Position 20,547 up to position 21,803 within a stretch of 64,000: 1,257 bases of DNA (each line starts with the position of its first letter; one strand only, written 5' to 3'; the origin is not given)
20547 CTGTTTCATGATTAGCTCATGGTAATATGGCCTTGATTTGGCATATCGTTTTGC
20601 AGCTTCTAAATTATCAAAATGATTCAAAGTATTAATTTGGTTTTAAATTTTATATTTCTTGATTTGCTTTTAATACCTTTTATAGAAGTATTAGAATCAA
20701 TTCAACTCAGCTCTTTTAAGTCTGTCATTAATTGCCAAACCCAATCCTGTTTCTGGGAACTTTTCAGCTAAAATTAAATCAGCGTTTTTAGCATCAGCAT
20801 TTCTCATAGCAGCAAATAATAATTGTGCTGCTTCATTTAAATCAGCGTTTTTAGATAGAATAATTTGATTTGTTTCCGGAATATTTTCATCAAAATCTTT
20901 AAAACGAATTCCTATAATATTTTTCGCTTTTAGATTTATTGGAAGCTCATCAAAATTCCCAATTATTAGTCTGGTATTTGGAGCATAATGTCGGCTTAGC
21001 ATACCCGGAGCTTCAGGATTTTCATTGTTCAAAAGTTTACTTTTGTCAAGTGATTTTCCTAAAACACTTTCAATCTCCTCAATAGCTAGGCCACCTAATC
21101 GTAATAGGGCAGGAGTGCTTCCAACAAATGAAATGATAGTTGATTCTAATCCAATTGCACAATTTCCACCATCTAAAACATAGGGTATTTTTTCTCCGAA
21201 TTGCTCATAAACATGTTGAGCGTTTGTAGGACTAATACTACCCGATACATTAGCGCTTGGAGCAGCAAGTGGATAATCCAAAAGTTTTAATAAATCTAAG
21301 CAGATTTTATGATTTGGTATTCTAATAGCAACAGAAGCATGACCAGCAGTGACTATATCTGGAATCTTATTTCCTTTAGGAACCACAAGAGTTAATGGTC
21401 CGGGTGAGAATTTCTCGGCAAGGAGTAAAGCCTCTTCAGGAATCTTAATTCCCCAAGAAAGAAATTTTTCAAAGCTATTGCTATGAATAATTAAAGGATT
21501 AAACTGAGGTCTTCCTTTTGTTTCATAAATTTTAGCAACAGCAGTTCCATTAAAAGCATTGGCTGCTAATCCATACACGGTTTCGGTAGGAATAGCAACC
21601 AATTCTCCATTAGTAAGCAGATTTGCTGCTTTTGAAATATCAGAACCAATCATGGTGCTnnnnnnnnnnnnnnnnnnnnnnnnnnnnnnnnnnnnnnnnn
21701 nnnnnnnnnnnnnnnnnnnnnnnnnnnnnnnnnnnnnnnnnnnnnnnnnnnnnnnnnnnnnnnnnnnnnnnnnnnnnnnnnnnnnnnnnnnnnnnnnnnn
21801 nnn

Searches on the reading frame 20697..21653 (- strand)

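Call 56: search_protein_families(library=ncbifam, proteins=[window:20697-21653:-], max_evalue=0.001)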
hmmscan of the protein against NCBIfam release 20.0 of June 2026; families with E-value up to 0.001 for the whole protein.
window:20697-21653:- (318 aa): 3 families
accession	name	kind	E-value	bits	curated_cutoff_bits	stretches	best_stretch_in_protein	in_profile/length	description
TIGR00057.1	TIGR00057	equivalog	1.7e-54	184.1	123.2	1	5-198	10-201/202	L-threonylcarbamoyladenylate synthase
NF007919.1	PRK10634.1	equivalog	2.8e-24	85.6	175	1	11-159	3-153/176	L-threonylcarbamoyladenylate synthase type 1 TsaC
TIGR00143.1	hypF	equivalog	0.00013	20.3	466.1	1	6-141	194-327/741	carbamoyltransferase HypF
